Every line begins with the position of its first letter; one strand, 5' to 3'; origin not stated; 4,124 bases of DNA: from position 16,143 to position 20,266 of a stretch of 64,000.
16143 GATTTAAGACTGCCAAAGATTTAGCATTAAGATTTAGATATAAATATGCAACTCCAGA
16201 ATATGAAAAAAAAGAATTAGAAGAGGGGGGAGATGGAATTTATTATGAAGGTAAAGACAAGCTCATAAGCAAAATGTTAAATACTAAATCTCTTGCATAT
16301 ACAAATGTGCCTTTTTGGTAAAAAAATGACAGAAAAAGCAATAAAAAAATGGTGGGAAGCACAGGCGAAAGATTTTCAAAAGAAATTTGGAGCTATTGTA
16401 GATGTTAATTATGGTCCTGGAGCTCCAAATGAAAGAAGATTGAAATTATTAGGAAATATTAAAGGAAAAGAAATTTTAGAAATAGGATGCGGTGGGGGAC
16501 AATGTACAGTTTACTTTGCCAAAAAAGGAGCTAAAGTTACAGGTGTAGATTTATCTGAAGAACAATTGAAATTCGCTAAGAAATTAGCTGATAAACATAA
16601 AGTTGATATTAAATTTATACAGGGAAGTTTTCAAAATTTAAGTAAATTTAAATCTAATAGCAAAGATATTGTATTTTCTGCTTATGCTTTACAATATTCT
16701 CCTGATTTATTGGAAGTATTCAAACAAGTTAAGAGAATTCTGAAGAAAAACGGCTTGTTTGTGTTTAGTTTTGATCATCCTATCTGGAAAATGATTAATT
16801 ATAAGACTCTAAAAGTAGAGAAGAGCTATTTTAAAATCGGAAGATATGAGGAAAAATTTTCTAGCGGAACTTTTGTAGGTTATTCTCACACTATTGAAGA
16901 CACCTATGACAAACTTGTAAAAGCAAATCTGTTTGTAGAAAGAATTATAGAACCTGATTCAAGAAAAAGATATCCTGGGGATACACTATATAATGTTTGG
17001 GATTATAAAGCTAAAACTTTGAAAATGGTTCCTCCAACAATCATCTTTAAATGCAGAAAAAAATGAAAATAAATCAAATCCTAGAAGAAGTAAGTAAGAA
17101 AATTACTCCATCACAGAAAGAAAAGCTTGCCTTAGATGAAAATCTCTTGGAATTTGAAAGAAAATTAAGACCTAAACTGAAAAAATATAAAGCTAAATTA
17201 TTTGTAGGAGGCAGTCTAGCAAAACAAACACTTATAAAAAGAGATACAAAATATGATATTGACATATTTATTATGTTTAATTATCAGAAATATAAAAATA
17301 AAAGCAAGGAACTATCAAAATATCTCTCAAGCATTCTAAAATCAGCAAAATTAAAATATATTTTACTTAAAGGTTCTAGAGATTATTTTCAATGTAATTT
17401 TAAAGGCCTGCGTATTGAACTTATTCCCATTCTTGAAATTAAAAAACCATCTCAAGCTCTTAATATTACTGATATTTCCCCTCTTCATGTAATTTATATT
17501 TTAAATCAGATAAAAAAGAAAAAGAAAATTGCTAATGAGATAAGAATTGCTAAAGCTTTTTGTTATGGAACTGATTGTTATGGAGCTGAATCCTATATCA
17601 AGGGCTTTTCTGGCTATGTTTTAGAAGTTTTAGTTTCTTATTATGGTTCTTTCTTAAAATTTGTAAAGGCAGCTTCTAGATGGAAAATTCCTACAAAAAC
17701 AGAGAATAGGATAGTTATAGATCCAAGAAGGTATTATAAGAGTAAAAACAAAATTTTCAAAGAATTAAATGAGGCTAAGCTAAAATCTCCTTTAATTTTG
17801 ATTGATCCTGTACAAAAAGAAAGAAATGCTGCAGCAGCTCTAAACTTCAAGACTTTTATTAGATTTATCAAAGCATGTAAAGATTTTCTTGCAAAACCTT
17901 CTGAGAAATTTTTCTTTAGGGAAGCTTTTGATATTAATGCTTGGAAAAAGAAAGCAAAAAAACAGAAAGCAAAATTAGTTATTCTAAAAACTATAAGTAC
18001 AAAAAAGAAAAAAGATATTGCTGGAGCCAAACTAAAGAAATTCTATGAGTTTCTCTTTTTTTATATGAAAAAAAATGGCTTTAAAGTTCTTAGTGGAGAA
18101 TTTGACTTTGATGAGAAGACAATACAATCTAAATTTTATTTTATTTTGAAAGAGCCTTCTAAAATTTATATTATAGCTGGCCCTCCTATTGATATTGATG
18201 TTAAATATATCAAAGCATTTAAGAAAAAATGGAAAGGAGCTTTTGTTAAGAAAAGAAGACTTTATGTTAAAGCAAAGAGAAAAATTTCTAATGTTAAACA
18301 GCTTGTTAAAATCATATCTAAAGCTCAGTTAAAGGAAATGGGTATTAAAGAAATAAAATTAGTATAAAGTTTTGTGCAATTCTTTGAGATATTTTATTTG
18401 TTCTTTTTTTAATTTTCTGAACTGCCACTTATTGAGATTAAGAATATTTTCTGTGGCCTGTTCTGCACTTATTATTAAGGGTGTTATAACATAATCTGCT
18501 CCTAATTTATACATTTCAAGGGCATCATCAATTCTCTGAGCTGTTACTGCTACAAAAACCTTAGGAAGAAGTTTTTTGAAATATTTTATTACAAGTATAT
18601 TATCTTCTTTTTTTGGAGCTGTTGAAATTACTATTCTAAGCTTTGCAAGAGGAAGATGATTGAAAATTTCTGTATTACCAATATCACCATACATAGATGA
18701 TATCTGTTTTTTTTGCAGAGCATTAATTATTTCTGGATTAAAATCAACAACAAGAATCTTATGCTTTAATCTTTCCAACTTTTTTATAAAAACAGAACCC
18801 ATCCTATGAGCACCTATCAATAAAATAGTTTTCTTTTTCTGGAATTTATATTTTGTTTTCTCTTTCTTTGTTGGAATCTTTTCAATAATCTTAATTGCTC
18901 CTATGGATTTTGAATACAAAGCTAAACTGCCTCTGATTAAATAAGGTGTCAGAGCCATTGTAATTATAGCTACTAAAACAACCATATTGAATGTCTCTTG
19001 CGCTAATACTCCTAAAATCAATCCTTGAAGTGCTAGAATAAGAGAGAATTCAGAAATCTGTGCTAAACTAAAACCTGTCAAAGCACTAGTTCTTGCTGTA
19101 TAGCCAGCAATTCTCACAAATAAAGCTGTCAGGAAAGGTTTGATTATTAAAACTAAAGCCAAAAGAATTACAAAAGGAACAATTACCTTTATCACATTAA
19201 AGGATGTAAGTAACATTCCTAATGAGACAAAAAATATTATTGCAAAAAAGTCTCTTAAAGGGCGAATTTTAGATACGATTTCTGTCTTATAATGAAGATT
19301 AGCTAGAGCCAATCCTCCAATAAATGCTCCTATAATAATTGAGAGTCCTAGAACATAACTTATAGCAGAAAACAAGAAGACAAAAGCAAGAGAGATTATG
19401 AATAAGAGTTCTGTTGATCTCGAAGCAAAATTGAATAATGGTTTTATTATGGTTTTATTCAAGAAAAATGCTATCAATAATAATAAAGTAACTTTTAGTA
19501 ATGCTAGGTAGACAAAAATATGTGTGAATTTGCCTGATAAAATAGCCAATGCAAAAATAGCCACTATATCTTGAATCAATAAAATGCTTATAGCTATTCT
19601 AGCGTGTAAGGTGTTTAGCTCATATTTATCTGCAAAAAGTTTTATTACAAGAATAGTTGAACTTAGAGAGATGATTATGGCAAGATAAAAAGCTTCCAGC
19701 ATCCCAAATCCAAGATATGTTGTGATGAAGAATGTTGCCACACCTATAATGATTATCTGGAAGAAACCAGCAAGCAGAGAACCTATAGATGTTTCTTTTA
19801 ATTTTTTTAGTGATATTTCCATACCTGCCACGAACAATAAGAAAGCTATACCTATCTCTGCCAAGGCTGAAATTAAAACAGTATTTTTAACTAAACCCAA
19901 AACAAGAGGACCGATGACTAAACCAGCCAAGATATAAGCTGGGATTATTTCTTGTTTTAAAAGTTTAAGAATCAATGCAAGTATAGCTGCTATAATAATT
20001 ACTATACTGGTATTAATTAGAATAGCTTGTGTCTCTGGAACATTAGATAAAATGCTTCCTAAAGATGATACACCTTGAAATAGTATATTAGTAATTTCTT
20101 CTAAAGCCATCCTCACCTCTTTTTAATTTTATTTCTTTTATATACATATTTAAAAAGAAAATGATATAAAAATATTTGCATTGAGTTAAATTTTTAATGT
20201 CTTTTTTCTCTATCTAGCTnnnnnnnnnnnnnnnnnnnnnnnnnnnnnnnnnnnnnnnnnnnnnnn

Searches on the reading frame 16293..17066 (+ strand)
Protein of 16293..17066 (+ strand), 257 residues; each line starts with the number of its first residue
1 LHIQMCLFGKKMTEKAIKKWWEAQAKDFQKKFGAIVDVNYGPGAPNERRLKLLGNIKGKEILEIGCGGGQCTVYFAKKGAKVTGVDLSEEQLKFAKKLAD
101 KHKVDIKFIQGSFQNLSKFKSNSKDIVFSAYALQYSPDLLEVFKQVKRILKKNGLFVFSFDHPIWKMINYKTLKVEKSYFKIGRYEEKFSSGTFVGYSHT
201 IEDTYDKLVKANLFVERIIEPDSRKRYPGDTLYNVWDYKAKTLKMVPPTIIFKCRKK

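Call 36: search_protein_families(library=pfam, proteins=[window:16293-17066:+])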
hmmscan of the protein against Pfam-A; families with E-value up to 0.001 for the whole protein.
window:16293-17066:+ (257 aa): 16 families
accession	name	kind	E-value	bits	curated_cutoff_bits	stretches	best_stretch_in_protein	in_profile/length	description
PF08241.18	Methyltransf_11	-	6.4e-25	88.1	21.2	1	62-158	1-95/95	Methyltransferase domain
PF13847.12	Methyltransf_31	-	4.9e-23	81.9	27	1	57-159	3-110/145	Methyltransferase domain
PF13649.12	Methyltransf_25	-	1.3e-22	80.8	27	1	61-154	1-97/97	Methyltransferase domain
PF08242.18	Methyltransf_12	-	3.6e-17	63.3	30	1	62-156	1-98/98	Methyltransferase domain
PF01209.24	Ubie_methyltran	-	4.7e-14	52.7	20.1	1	51-168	41-162/233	ubiE/COQ5 methyltransferase family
PF13489.12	Methyltransf_23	-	4.6e-13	49.6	27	1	48-159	12-117/164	Methyltransferase domain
PF02353.26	CMAS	-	1.3e-09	38.3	27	1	53-158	58-164/273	Mycolic acid cyclopropane synthetase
PF09445.16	Methyltransf_15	-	9.5e-07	29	22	1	60-129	3-77/165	RNA cap guanine-N2 methyltransferase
PF08003.17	Methyltransf_9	-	6.2e-06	25.8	23.8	1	30-158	88-217/315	Protein of unknown function (DUF1698)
PF05175.20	MTS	-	1.1e-05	25.6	23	1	53-128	27-103/170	Methyltransferase small domain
PF03848.20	TehB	-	2.2e-05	24.4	20.4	1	56-130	29-102/193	Tellurite resistance protein TehB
PF01728.25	FtsJ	-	5e-05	23.7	24.1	1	53-127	19-95/181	FtsJ-like methyltransferase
PF07021.18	MetW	-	0.00016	21.8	21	1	57-166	13-116/193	Methionine biosynthesis protein MetW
PF06325.19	PrmA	-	0.00027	21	22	1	57-159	161-259/296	Ribosomal protein L11 methyltransferase (PrmA)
PF02390.23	Methyltransf_4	-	0.00037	20.4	24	0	59-127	3-64/173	Putative methyltransferase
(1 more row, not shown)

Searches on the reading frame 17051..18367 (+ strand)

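Call 36: search_protein_families(library=pfam, proteins=[window:17051-18367:+])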
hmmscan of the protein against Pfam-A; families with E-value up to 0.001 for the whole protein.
window:17051-18367:+ (438 aa): 3 families
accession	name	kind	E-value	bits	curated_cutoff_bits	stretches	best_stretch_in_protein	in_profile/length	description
PF09249.16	tRNA_NucTransf2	-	8.6e-33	113.4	27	1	162-289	1-113/113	tRNA nucleotidyltransferase, second domain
PF18144.7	SMODS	-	5.7e-10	40.1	26.5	1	5-141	1-142/164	Second Messenger Oligonucleotide or Dinucleotide Synthetase domain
PF21133.2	CAA_C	-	1.3e-06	28.6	22.2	1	325-426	21-123/144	CCA-adding enzyme, C-terminal domain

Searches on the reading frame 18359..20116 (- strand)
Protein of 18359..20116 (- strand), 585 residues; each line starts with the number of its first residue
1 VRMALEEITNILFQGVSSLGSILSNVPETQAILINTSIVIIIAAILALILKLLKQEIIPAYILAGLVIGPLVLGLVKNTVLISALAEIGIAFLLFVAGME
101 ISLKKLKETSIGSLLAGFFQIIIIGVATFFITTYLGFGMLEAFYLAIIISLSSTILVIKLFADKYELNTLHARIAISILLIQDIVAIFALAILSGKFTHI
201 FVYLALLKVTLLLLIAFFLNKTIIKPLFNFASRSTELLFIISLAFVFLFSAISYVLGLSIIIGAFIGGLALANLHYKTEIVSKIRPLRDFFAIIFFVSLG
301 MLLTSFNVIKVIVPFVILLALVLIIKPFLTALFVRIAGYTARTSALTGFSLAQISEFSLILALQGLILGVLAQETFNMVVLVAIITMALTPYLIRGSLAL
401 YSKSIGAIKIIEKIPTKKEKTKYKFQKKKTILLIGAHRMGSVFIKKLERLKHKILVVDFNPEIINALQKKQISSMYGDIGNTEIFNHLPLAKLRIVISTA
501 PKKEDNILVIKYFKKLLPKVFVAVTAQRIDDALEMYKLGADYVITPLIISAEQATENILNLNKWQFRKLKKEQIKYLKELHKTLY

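Call 3: search_protein_families(library=pfam, proteins=[window:18359-20116:-])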
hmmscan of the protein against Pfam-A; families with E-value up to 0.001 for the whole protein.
window:18359-20116:- (585 aa): 2 families
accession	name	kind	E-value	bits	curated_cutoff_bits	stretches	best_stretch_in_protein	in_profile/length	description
PF00999.27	Na_H_Exchanger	-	5.3e-54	184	26.2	1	41-393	2-373/375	Sodium/hydrogen exchanger, transmembrane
PF02254.24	TrkA_N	-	4.8e-20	72.5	23.8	1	431-546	1-116/116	TrkA-N domain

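Call 50: search_protein_families(library=ncbifam, proteins=[window:18359-20116:-])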
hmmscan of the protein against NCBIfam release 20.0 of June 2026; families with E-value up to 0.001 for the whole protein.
window:18359-20116:- (585 aa): 7 families
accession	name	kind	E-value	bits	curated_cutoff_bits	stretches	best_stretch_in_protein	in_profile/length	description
NF002924.0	PRK03562.1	equivalog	2.4e-48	165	752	1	30-543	4-517/623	glutathione-regulated potassium-efflux system protein KefC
NF007950.1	PRK10669.1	equivalog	1.9e-43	149.2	700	1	33-544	7-533/547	YbaL family putative K(+) efflux transporter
NF045626.1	FeTrans_MagA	equivalog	2.7e-43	148.4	700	1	33-393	8-373/386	iron transporter MagA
TIGR00932.1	2a37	subfamily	5e-42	144.3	238.3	1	42-303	3-274/275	monovalent cation:proton antiporter-2 (CPA2) family protein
NF002973.0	PRK03659.1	equivalog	9.6e-41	140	804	1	32-540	5-512/602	glutathione-regulated potassium-efflux system protein KefB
NF007039.0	PRK09496.3-2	equivalog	2.5e-08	33.2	293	1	431-576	3-153/446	Trk system potassium transporter TrkA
NF007034.0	PRK09496.2-1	subfamily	0.00081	18.4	344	0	431-516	3-88/445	Trk system potassium transporter TrkA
